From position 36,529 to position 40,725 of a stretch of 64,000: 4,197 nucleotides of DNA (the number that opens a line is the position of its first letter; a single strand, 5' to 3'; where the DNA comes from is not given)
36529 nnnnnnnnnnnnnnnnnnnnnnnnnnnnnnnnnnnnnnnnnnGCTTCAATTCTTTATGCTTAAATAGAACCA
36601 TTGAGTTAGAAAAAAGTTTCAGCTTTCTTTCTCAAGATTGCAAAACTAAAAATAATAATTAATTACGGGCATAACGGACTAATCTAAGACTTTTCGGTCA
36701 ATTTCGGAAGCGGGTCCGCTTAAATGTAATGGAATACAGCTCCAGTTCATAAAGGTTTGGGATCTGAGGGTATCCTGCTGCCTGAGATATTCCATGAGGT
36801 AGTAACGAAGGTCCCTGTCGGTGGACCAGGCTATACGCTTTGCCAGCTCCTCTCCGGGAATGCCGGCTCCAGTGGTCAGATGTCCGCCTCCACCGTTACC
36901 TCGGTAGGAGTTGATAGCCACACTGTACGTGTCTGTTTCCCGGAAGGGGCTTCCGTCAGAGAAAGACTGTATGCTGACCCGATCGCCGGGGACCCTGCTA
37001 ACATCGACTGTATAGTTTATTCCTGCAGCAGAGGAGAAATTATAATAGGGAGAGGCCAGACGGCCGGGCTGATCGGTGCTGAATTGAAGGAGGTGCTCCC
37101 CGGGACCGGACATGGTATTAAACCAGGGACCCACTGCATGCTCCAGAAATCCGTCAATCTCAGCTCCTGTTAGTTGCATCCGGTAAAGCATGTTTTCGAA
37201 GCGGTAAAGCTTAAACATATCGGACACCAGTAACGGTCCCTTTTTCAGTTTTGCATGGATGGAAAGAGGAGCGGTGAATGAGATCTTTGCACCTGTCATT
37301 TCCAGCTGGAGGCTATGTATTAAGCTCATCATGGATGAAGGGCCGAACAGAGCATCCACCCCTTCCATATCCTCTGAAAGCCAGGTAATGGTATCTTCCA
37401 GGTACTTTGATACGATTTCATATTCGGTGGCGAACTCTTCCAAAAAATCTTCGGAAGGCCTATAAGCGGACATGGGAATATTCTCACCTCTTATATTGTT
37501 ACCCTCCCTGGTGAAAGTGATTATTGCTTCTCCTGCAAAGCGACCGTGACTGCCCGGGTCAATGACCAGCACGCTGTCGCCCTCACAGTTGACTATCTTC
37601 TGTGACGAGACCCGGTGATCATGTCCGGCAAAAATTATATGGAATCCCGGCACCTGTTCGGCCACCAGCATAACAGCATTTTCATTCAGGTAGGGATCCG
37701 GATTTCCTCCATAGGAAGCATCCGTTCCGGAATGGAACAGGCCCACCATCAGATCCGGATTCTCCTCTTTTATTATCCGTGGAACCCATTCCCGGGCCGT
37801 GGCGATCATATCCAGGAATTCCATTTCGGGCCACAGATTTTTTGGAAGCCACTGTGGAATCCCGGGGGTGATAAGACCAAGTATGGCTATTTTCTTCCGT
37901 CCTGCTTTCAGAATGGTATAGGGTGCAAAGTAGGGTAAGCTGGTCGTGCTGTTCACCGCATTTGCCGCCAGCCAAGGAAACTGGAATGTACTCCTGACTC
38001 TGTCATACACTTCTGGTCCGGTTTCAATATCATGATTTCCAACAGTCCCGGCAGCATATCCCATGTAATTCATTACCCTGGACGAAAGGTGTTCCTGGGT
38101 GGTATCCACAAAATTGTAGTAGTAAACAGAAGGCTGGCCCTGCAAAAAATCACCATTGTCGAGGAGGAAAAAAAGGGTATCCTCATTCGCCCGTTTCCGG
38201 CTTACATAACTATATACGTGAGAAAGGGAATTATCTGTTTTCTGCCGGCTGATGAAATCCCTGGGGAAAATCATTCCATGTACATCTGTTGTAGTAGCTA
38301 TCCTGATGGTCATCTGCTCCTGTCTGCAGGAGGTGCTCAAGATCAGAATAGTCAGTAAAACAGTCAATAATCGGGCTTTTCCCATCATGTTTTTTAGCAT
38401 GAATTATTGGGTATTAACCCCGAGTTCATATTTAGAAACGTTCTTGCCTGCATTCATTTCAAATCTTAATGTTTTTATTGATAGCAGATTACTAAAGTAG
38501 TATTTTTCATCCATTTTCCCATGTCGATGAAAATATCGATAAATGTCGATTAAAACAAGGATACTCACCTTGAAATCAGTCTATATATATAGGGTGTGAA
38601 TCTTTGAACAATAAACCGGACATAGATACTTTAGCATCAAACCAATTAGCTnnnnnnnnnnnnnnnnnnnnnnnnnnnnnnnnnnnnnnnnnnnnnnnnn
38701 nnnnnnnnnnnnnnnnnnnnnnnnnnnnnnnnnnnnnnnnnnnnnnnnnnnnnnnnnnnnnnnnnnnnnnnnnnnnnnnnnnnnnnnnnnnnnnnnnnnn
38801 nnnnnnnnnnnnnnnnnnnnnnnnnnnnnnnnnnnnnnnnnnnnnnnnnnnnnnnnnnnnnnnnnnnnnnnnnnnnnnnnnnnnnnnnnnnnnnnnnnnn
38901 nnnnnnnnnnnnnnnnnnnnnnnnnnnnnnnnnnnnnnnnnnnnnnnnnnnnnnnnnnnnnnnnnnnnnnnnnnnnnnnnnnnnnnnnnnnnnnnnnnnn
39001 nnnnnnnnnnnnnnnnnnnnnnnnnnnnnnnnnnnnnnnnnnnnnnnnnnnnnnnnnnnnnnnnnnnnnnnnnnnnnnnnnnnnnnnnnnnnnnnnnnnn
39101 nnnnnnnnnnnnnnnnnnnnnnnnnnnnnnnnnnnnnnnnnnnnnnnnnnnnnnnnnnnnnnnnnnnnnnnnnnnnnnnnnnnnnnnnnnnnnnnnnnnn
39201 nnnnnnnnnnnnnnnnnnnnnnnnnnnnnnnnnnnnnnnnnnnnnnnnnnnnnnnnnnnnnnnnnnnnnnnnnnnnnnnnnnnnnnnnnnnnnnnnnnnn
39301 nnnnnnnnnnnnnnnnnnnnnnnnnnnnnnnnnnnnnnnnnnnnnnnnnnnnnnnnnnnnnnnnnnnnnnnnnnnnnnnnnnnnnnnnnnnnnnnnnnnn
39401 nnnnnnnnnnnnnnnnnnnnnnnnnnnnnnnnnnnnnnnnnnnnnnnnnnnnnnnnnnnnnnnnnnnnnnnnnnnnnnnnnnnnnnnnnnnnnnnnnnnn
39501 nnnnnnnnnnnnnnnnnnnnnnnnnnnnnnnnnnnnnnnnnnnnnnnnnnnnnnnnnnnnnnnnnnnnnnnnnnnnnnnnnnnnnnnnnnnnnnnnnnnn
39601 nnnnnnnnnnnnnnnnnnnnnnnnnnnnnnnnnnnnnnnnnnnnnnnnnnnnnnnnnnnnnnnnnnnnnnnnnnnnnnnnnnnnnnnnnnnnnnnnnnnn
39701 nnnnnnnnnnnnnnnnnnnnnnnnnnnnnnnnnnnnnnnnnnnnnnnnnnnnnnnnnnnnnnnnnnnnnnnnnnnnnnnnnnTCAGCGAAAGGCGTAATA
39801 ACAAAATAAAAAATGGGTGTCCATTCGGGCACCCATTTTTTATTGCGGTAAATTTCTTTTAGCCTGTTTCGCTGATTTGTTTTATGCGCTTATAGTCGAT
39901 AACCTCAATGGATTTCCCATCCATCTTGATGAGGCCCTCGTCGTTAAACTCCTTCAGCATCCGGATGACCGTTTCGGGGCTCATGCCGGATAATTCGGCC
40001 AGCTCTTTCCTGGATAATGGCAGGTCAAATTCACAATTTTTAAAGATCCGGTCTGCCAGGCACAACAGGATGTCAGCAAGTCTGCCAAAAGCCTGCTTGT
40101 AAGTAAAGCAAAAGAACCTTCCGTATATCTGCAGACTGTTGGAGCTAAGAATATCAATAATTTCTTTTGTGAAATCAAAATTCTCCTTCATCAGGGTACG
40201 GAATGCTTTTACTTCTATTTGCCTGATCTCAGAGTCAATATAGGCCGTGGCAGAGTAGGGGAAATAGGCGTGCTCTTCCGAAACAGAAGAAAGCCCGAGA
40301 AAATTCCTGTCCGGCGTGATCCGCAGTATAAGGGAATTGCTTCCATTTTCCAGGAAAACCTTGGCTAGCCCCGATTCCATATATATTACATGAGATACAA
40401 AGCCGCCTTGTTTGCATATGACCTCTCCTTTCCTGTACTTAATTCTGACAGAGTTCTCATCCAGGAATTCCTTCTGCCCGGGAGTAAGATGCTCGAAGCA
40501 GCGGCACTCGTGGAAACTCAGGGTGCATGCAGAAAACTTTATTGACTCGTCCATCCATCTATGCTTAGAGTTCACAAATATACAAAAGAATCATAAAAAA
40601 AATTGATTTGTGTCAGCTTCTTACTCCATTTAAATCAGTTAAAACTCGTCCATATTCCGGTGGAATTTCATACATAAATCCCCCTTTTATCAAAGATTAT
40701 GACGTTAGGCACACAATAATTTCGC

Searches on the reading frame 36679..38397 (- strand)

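Call 13: search_protein_families(library=pfam, proteins=[window:36679-38397:-], max_evalue=0.001)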
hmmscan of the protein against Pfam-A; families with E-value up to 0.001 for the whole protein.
window:36679-38397:- (572 aa): 2 families
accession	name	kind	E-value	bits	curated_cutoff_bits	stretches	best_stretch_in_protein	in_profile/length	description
PF02872.23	5_nucleotid_C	-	5.5e-24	85.5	23.6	1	351-505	19-152/158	5'-nucleotidase, C-terminal domain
PF00149.33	Metallophos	-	3.7e-08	34.5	21.5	1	31-262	1-190/191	Calcineurin-like phosphoesterase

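Call 20: search_protein_families(library=ncbifam, proteins=[window:36679-38397:-], max_evalue=0.001)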
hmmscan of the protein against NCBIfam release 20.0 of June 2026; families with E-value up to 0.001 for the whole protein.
window:36679-38397:- (572 aa): 14 families
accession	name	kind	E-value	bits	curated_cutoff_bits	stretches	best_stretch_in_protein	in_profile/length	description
NF006938.0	PRK09420.1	equivalog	3.1e-46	158.1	486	2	11-265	7-264/648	bifunctional 2',3'-cyclic-nucleotide 2'-phosphodiesterase/3'-nucleotidase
NF006934.0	PRK09419.1-1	subfamily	1e-44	152.5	1646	3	25-303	47-307/1174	multifunctional 2',3'-cyclic-nucleotide 2'-phosphodiesterase/3'-nucleotidase/5'-nucleotidase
TIGR01390.1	CycNucDiestase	equivalog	6.6e-37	127.3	883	2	31-267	3-244/626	2',3'-cyclic-nucleotide 2'-phosphodiesterase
NF006937.0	PRK09419.1-4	equivalog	4.3e-35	120.5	2554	2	17-263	10-265/1411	multifunctional 2',3'-cyclic-nucleotide 2'-phosphodiesterase/3'-nucleotidase/5'-nucleotidase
NF006935.0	PRK09419.1-2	equivalog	4.2e-29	100.9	2801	2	29-263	45-288/1445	multifunctional 2',3'-cyclic-nucleotide 2'-phosphodiesterase/3'-nucleotidase/5'-nucleotidase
NF006933.0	PRK09418.1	equivalog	5.8e-27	94.2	1419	1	27-285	36-306/780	bifunctional 2',3'-cyclic-nucleotide 2'-phosphodiesterase/3'-nucleotidase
NF007109.1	PRK09558.1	equivalog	3.5e-25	88.8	600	1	77-228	80-227/550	bifunctional UDP-sugar hydrolase/5'-nucleotidase UshA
NF008871.0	PRK11907.1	equivalog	2.2e-24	85.7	1266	1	23-261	108-352/814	bifunctional 2',3'-cyclic-nucleotide 2'-phosphodiesterase/3'-nucleotidase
NF006936.0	PRK09419.1-3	equivalog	8.5e-20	70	2542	2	29-267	57-305/1212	multifunctional 2',3'-cyclic-nucleotide 2'-phosphodiesterase/3'-nucleotidase/5'-nucleotidase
NF041198.1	UshA_like_PCGU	equivalog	3.9e-19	68.6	275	1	64-300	55-272/519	UshA-like (seleno)protein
TIGR04486.1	thiosulf_SoxB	equivalog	2.1e-14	52.7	550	1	63-291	122-326/556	thiosulfohydrolase SoxB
TIGR01530.1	nadN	equivalog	1e-10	40.9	436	1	77-203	52-173/550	NAD nucleotidase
NF040549.1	Nt5e_LPXTG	exception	1.2e-10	40.3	1050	1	24-151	92-205/731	cell surface ecto-5'-nucleotidase Nt5e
NF047875.1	5nuc_LPXTG_Strp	exception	6.1e-06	25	1050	0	3-134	4-139/684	surface-anchored 5'-nucleotidase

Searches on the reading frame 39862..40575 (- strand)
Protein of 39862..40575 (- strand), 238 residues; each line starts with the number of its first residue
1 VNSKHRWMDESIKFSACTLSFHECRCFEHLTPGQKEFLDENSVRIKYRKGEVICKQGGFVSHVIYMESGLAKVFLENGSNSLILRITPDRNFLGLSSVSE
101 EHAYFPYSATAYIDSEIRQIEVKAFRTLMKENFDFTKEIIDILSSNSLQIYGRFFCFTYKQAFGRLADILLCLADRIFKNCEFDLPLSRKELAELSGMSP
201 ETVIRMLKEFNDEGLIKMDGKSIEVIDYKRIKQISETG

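Call 4: search_protein_families(library=pfam, proteins=[window:39862-40575:-], max_evalue=0.1)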
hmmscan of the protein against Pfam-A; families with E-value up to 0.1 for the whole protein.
window:39862-40575:- (238 aa): 15 families
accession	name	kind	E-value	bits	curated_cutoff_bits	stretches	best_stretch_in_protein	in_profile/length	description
PF13545.12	HTH_Crp_2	-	2.5e-17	63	27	1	164-233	1-69/70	Crp-like helix-turn-helix domain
PF00027.35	cNMP_binding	-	8.7e-11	42.1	27.5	1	45-132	2-89/89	Cyclic nucleotide-binding domain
PF00325.26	Crp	-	2e-06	27.9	21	1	185-216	1-32/32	Bacterial regulatory proteins, crp family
PF13412.12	HTH_24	-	9.7e-06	25.5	21.9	1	187-217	18-48/48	Winged helix-turn-helix DNA-binding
PF25213.1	HVO_A0261_N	-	0.00011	22.4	35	1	186-222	24-60/86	HVO_A0261 N-terminal domain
PF09339.16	HTH_IclR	-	0.0048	17.1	22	1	186-219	18-51/52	IclR helix-turn-helix domain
PF13551.12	HTH_29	-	0.0067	16.9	28.1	1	189-216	15-42/64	Winged helix-turn helix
PF04492.19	Phage_rep_O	-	0.0083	17.1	28.7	1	186-225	49-88/95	Bacteriophage replication protein O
PF13384.12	HTH_23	-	0.012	15.8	24.6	1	187-216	18-47/50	Homeodomain-like domain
PF01047.28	MarR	-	0.014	15.7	24.6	1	186-217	17-48/59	MarR family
PF01325.25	Fe_dep_repress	-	0.019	15.6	26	1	186-220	22-56/60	Iron dependent repressor, N-terminal DNA binding domain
PF23505.1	YqgG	-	0.036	14.5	27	1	2-34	8-39/47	YqgG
PF10141.14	ssDNA-exonuc_C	-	0.06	13.5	26.4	0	179-235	116-172/202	Single-strand DNA-specific exonuclease, C terminal domain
PF22451.2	NirdL-like_HTH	-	0.074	13.1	27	0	190-216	20-46/47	Siroheme decarboxylase NirDL-like HTH domain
PF12802.13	MarR_2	-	0.094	13.3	27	0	187-216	21-50/61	MarR family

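Call 5: search_protein_families(library=ncbifam, proteins=[window:39862-40575:-], max_evalue=0.1)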
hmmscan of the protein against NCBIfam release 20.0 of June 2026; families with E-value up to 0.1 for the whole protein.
window:39862-40575:- (238 aa): 13 families
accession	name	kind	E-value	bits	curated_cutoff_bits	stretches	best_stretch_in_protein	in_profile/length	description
NF008732.0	PRK11753.1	equivalog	4.6e-13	49.1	266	1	35-226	17-211/214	cAMP-activated global transcriptional regulator CRP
NF050806.1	TransRegFixKCaul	equivalog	1.1e-12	47.6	300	1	100-219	78-197/215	transcriptional regulator FixK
NF006901.0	PRK09392.1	equivalog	7.1e-11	41.9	211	1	86-235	75-221/236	transcriptional activator FtrB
NF008365.0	PRK11161.1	subfamily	1.4e-09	37.6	228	1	33-236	37-244/250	fumarate/nitrate reduction transcriptional regulator Fnr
NF045989.1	TransRegFnrLRhodb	equivalog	2.8e-09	36.6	300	1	38-233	32-233/245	transcriptional regulator FnrL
TIGR03697.1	NtcA_cyano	equivalog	3.7e-08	33.4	244.95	1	76-228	29-185/193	global nitrogen regulator NtcA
NF010499.0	PRK13918.1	equivalog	1.4e-06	28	274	1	45-236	15-202/205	CRP/FNR family transcriptional regulator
NF050815.1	TransActFtrBCaul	equivalog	4.1e-06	26.2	300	1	87-227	78-215/251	transcriptional activator FtrB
NF007707.0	PRK10402.1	subfamily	1.3e-05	24.9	180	1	45-235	34-218/226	transcriptional regulator YeiL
NF052518.1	TransRegLdrP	equivalog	0.0054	16.8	300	1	47-233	4-186/195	transcriptional regulator LdrP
TIGR02404.1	trehalos_R_Bsub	equivalog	0.0076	15.9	211.95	1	185-235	24-75/233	trehalose operon repressor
NF041163.2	encap_f2b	equivalog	0.028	13.6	400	1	39-141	92-195/450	family 2B encapsulin nanocompartment shell protein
TIGR01884.1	cas_HTH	subfamily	0.046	13.1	60.2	0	190-220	160-190/202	CRISPR-associated CARF protein Csa3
